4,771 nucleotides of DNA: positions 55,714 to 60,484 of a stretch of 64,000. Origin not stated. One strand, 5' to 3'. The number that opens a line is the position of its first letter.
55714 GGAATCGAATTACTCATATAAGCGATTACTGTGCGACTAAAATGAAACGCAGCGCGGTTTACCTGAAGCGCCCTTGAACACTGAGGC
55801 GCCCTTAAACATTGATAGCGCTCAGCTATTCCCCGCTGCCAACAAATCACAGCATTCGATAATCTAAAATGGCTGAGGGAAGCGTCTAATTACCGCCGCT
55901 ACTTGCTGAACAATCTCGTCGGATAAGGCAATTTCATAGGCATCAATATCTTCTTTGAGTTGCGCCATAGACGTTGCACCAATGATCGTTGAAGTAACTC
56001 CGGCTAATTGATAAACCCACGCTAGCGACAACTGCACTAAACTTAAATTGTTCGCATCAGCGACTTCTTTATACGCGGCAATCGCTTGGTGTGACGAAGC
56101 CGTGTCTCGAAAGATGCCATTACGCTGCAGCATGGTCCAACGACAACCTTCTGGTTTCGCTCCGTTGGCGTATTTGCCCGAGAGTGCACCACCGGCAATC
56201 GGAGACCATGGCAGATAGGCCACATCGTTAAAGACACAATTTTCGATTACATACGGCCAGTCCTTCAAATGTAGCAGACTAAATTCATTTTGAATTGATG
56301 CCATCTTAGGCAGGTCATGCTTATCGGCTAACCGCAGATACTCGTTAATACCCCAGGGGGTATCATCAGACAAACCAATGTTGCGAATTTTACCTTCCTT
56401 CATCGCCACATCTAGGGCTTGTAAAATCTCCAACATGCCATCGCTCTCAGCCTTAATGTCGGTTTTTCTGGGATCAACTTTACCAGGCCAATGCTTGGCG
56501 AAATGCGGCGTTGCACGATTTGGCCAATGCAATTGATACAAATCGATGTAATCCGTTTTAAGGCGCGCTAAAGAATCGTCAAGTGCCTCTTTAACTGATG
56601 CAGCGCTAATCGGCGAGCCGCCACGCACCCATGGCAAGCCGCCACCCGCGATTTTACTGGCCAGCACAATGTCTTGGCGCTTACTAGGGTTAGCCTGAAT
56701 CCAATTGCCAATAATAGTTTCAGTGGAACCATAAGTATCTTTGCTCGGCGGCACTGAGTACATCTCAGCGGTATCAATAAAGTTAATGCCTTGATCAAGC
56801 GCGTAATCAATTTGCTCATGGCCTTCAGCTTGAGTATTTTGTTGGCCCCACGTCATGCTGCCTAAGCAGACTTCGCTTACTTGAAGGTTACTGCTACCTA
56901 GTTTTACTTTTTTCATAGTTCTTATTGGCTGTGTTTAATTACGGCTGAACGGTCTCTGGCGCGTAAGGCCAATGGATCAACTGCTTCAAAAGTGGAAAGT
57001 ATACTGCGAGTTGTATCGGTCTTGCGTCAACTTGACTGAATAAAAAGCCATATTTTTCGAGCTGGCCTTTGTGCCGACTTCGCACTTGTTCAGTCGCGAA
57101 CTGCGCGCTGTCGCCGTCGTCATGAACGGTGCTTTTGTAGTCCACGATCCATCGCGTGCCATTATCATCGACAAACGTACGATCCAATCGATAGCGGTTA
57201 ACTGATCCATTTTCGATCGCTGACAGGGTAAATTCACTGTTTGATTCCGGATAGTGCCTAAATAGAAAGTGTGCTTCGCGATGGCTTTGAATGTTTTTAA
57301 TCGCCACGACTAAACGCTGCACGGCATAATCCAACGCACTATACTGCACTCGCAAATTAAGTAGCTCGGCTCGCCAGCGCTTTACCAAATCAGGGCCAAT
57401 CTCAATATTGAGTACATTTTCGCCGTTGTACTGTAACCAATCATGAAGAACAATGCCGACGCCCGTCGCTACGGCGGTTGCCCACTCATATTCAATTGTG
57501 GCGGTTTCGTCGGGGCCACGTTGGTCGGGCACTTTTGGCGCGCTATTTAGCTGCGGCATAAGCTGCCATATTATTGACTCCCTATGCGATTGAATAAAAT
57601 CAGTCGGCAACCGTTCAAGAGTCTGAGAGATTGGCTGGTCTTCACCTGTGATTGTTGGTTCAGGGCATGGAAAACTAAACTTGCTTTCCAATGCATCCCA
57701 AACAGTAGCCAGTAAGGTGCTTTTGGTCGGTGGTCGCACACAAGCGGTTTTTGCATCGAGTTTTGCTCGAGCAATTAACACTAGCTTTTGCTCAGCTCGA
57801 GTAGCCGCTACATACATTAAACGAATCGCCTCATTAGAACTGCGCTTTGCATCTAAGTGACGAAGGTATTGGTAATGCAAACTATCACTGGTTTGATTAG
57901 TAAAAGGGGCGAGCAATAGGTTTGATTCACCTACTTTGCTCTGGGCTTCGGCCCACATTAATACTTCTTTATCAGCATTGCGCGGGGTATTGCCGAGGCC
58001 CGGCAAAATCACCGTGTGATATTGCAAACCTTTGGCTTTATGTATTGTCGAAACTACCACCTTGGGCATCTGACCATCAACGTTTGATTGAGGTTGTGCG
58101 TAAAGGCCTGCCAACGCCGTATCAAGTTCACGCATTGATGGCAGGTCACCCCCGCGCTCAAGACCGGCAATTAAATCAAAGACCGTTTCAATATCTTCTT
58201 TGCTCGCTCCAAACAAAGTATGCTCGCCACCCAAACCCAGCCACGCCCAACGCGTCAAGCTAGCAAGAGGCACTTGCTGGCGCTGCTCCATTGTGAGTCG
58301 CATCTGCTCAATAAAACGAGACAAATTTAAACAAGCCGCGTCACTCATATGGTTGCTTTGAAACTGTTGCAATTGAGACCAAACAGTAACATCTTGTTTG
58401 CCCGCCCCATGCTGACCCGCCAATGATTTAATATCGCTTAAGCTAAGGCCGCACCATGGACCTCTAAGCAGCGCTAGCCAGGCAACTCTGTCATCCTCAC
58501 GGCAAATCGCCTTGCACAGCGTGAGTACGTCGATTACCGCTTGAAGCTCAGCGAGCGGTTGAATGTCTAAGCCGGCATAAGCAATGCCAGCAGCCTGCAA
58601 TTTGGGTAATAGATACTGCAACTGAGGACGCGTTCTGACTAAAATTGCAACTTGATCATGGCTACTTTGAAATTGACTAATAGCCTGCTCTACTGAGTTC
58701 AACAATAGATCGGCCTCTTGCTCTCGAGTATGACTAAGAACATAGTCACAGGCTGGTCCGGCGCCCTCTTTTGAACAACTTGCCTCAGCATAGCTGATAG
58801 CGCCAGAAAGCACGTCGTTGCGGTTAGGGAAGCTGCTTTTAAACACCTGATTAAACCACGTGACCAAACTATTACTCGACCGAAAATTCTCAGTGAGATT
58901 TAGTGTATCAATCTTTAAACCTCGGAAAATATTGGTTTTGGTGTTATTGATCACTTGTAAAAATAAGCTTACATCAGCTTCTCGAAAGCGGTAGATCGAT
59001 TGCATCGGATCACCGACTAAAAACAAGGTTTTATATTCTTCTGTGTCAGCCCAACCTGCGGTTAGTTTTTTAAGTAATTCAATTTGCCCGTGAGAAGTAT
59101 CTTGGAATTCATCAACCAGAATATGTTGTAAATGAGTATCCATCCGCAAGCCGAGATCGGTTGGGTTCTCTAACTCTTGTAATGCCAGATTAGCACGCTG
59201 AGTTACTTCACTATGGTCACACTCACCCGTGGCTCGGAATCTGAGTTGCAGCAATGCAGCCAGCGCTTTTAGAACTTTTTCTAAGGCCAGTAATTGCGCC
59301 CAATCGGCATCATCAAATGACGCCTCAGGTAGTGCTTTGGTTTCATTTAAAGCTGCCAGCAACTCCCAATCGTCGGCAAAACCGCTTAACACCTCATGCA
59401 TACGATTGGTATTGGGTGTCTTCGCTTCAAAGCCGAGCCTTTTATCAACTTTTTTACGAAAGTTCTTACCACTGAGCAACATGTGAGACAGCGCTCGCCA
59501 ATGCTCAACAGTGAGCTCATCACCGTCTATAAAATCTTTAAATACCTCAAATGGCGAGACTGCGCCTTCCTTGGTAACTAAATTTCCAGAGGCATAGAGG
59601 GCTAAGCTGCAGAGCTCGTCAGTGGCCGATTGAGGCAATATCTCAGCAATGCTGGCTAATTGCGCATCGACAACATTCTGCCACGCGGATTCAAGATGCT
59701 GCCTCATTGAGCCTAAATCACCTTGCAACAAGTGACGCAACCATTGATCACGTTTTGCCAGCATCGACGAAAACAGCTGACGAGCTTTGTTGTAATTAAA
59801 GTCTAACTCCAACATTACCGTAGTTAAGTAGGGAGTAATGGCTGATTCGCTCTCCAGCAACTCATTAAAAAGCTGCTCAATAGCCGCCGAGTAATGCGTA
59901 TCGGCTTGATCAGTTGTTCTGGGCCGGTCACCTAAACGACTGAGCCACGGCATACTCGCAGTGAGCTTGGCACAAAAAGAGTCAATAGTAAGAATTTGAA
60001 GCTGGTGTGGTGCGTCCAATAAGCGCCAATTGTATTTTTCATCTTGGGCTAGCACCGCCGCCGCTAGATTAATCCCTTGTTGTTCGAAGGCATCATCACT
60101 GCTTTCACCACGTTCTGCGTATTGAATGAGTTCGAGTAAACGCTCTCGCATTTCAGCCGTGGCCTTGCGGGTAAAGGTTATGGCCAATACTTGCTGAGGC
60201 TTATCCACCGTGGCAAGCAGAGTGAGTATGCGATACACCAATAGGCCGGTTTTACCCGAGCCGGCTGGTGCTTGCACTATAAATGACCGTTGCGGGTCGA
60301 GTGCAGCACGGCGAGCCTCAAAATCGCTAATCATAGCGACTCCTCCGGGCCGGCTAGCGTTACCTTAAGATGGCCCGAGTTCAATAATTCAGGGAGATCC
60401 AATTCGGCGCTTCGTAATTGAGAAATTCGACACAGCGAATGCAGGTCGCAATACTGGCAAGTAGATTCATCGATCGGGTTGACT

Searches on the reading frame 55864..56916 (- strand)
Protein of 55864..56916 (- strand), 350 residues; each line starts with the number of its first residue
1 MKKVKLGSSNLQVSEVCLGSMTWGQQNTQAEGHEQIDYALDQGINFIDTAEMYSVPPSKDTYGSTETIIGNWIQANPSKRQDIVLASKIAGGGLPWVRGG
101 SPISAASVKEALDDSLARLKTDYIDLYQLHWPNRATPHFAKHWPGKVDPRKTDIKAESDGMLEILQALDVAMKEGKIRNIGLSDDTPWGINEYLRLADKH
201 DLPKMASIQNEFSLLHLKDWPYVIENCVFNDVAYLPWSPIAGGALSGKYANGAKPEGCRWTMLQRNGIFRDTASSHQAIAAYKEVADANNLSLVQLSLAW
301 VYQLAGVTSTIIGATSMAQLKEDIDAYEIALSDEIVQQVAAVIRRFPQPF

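Call 63: search_protein_families(library=pfam, proteins=[window:55864-56916:-], max_evalue=0.00001)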
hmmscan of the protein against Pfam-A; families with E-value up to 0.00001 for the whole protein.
window:55864-56916:- (350 aa): 1 family
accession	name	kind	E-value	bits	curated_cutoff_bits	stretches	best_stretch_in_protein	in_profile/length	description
PF00248.27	Aldo_ket_red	-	8.1e-63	212.6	24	1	15-342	1-289/291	Aldo/keto reductase family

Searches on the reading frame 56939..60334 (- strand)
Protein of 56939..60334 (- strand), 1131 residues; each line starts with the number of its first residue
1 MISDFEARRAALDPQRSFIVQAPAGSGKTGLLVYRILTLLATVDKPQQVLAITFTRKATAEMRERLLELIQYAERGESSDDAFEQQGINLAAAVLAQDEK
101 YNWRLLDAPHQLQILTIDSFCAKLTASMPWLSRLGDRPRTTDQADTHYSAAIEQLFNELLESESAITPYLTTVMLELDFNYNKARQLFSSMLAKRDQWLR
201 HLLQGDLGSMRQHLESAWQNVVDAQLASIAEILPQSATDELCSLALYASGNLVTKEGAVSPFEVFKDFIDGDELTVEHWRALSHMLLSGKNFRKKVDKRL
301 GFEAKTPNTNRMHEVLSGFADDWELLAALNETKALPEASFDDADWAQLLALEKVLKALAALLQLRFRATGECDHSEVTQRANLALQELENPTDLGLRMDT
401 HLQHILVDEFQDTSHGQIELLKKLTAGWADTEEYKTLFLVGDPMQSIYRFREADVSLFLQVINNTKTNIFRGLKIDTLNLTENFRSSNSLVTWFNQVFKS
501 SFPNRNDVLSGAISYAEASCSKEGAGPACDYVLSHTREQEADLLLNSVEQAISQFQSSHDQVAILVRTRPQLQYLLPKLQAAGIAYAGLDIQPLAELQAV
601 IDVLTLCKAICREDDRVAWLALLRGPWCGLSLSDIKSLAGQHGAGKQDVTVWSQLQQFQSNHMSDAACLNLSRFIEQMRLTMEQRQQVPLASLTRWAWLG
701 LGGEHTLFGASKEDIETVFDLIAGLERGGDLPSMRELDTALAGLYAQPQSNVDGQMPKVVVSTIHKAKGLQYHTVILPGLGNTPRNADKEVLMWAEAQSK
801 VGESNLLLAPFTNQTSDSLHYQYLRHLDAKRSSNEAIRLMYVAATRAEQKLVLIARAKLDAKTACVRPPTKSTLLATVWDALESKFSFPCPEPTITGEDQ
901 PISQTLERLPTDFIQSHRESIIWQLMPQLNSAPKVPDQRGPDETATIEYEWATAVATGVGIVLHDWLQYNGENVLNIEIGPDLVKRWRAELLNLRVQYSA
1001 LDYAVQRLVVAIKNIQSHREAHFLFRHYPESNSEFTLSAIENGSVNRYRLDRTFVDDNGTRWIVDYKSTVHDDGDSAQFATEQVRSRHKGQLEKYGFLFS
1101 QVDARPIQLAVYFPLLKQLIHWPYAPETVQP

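Call 63: search_protein_families(library=pfam, proteins=[window:56939-60334:-], max_evalue=0.00001)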
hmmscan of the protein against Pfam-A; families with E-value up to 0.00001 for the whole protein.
window:56939-60334:- (1131 aa): 4 families
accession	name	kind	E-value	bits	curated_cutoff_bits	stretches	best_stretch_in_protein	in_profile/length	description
PF00580.27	UvrD-helicase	-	2.2e-42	146.1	23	1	6-464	4-269/271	UvrD/REP helicase N-terminal domain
PF13361.12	UvrD_C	-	7.6e-23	81.9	25.6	1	479-855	2-347/350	UvrD-like helicase C-terminal domain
PF13245.12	AAA_19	-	3.6e-15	56.8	25.1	1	14-68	10-63/134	AAA domain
PF13538.12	UvrD_C_2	-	1.3e-09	38.2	27.4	0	759-780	2-25/52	UvrD-like helicase C-terminal domain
